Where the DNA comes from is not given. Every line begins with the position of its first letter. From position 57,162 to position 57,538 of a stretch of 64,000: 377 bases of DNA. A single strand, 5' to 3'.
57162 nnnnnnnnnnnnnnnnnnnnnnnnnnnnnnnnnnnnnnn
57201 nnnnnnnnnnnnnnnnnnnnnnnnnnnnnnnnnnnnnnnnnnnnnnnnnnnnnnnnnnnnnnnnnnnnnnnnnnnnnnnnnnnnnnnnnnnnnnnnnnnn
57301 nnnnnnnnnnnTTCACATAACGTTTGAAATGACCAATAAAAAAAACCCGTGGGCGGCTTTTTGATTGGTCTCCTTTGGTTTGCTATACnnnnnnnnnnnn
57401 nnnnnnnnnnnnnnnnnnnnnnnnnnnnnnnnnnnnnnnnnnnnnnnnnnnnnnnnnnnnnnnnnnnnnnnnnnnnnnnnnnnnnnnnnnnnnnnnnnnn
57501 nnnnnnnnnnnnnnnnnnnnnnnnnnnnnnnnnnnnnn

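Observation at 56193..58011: Candidate novel two-gene defence/abortive-infection pair: Zn-ribbon-DUF4145 protein plus a 369-aa protein with an RNxxxH motif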

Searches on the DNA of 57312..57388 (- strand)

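Call 69: build_rna_model(alignment_id=A6)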
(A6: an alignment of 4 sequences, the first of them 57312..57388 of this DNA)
Model R1 built from alignment A6 (4 sequences, 79 columns); structure: RNAalifold consensus.
model positions 73; base pairs 20; branch points 0; effective number of sequences 2.68; information 0.772 bits per position. Calibrated on 0.2 Mb of random sequence (short: E-values are rough).
structure used (alignment columns):
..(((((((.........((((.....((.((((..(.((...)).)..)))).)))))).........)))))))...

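Call 70: search_with_rna_model(model_id=R1, sources=[window, L001, L002, L007, L009, L010, L013, L014, L017, L019, L020, L021, L022, L023, L024, L025, L026, L027, L028, L029, L030, L031], max_evalue=10, show_alignments=0)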
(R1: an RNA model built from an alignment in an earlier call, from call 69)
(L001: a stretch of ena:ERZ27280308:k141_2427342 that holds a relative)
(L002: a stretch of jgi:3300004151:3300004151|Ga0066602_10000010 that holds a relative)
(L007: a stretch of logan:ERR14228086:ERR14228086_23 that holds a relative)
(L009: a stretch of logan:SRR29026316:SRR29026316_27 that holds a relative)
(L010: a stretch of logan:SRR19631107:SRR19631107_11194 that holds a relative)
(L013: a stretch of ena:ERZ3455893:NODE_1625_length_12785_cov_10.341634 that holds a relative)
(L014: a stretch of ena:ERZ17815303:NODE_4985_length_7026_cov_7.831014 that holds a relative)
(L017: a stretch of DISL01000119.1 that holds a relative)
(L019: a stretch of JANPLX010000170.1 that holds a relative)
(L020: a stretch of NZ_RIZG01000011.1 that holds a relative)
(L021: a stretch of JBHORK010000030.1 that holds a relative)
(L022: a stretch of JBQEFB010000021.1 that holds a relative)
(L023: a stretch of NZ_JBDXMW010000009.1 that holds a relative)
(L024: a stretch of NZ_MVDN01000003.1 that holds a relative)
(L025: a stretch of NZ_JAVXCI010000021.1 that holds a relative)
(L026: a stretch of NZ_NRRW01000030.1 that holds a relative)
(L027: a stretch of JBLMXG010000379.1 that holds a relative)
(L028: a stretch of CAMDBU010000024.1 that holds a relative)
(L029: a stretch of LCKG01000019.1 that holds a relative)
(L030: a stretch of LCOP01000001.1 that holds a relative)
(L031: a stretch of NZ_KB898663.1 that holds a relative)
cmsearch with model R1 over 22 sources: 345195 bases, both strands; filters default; matches with E-value up to 10: 13.
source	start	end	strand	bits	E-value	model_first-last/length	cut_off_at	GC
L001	11267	11339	-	90.6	5.4e-17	1-73/73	no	0.3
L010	5919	5991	+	89.9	7.8e-17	1-73/73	no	0.32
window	56119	56191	-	82.2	4.3e-15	1-73/73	no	0.37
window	57312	57389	-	68.9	4.1e-12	1-73/73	no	0.38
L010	8597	8669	+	64.2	4.7e-11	1-73/73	no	0.34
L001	11269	11341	+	40.9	8e-06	1-73/73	no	0.32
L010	5917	5989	-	37.5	4.5e-05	1-73/73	no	0.33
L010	8595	8667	-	31.7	0.00094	1-73/73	no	0.34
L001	9112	9190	+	23.9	0.053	1-73/73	no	0.3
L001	14829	14963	-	23.1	0.078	1-73/73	no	0.3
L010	7113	7189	+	22.4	0.12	1-73/73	no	0.21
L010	9522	9613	+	15.7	3.6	1-73/73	no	0.27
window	56121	56193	+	14.4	6.9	1-73/73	no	0.36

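Call 71: search_with_rna_model(model_id=R1, sources=[window, L001, L010], max_evalue=0.000001, make_alignment=true, show_alignments=5)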
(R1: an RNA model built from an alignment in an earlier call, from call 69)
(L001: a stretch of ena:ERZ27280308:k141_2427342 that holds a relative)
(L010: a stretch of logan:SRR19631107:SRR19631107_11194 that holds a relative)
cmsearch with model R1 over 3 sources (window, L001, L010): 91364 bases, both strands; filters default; matches with E-value up to 0.000001: 5.
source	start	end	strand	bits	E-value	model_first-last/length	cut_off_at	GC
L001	11267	11339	-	90.6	1.4e-17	1-73/73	no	0.3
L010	5919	5991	+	89.9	2.1e-17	1-73/73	no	0.32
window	56119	56191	-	82.2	1.1e-15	1-73/73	no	0.37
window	57312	57389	-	68.9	1.1e-12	1-73/73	no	0.38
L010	8597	8669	+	64.2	1.2e-11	1-73/73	no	0.34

Alignment A7: 5 matches aligned to the model, 78 columns, each read 5' to 3' on its own strand. Consensus structure (alignment columns), stored with it:
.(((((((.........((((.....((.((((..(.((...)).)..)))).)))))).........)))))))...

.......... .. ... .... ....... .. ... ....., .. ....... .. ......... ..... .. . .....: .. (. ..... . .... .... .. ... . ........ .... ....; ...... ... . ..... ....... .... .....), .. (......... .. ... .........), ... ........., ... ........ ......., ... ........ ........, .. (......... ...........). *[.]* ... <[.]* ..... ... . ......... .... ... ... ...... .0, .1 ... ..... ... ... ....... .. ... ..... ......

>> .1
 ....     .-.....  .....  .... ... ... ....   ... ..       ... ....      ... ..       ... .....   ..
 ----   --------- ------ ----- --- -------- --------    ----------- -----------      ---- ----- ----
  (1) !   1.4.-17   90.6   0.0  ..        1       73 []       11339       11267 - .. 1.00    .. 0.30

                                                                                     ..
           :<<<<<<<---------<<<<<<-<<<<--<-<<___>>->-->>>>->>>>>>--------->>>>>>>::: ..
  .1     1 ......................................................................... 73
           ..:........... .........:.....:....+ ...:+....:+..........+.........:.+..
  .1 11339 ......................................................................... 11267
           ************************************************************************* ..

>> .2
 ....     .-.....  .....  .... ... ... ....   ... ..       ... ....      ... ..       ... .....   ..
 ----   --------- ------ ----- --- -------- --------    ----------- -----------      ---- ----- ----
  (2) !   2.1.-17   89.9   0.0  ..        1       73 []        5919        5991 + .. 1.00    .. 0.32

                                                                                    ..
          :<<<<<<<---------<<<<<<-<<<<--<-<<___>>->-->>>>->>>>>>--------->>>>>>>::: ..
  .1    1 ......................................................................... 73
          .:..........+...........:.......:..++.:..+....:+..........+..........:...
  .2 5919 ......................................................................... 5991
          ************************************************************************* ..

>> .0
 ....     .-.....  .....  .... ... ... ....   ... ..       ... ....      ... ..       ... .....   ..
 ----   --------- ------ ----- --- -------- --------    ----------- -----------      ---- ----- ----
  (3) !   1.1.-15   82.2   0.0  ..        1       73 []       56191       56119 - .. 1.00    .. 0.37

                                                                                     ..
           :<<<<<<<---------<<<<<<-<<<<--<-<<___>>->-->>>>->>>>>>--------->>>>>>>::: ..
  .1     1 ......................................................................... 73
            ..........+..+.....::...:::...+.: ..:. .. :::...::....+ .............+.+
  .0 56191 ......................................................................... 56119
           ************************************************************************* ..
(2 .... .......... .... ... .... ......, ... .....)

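Call 83: search_with_rna_model(model_id=R1, sources=[L090, L091, L093, L094, L088, L089], max_evalue=1, show_alignments=3)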
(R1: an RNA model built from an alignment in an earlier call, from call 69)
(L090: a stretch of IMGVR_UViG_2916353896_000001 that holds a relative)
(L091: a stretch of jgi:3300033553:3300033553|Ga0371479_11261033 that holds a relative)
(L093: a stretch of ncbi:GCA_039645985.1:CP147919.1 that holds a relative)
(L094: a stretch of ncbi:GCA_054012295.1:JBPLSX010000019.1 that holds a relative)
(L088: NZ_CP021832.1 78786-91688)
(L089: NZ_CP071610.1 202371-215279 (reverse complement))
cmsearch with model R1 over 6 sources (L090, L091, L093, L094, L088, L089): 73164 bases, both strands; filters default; matches with E-value up to 1: 9.
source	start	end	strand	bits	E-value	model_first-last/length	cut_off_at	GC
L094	6633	6705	+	70.3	4.3e-13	1-73/73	no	0.33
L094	5911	5983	+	65.6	4.7e-12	1-73/73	no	0.34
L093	5908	5983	+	53.4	2.7e-09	1-73/73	no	0.36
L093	4740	4815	+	50.8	9.8e-09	1-73/73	no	0.39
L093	5201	5276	+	43.3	5e-07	1-73/73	no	0.41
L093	6634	6709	+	40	2.7e-06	1-73/73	no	0.39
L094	3850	3922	+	27.7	0.0016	1-73/73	no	0.42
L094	6631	6703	-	22.8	0.02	1-73/73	no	0.32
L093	5906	5981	-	15.5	0.84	1-73/73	no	0.37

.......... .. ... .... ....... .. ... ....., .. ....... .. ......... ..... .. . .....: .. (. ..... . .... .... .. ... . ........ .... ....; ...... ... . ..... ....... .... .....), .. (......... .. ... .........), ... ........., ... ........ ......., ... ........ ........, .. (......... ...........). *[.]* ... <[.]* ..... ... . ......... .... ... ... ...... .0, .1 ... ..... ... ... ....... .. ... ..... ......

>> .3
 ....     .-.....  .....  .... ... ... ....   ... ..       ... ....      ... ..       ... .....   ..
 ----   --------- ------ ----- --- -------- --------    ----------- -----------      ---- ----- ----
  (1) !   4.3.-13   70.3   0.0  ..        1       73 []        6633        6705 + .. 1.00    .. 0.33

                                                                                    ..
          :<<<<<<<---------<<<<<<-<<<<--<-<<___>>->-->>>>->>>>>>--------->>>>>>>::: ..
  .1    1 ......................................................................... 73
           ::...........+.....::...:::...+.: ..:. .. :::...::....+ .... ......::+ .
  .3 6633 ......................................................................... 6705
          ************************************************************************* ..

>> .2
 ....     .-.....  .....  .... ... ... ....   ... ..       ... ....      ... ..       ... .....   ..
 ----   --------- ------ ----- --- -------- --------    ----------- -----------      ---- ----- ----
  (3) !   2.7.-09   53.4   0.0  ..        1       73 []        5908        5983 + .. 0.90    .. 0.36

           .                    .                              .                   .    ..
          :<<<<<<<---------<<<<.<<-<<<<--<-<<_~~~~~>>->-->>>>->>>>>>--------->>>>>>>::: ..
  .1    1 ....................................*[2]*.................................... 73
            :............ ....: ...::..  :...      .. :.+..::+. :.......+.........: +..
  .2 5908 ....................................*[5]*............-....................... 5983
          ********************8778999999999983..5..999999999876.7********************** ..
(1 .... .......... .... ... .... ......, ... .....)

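Call 93: search_with_rna_model(model_id=R1, sources=[window, L001, L010, L093, L094], max_evalue=0.00001, make_alignment=true)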
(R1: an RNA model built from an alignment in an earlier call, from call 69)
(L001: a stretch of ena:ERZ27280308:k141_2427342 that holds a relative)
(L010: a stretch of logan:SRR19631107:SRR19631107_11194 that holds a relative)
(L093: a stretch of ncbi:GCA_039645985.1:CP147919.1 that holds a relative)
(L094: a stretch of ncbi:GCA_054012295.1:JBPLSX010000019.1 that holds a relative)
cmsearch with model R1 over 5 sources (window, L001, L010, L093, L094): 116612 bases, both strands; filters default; matches with E-value up to 0.00001: 12.
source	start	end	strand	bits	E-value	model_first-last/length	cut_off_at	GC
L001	11267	11339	-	90.6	1.8e-17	1-73/73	no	0.3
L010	5919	5991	+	89.9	2.6e-17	1-73/73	no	0.32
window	56119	56191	-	82.2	1.5e-15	1-73/73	no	0.37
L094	6633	6705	+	70.3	6.9e-13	1-73/73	no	0.33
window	57312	57389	-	68.9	1.4e-12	1-73/73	no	0.38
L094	5911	5983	+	65.6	7.6e-12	1-73/73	no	0.34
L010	8597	8669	+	64.2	1.6e-11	1-73/73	no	0.34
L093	5908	5983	+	53.4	4.2e-09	1-73/73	no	0.36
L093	4740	4815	+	50.8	1.6e-08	1-73/73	no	0.39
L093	5201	5276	+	43.3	7.9e-07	1-73/73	no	0.41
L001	11269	11341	+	40.9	2.7e-06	1-73/73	no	0.32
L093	6634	6709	+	40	4.4e-06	1-73/73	no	0.39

Alignment A9: 12 matches aligned to the model, 83 columns, each read 5' to 3' on its own strand. Consensus structure (alignment columns), stored with it:
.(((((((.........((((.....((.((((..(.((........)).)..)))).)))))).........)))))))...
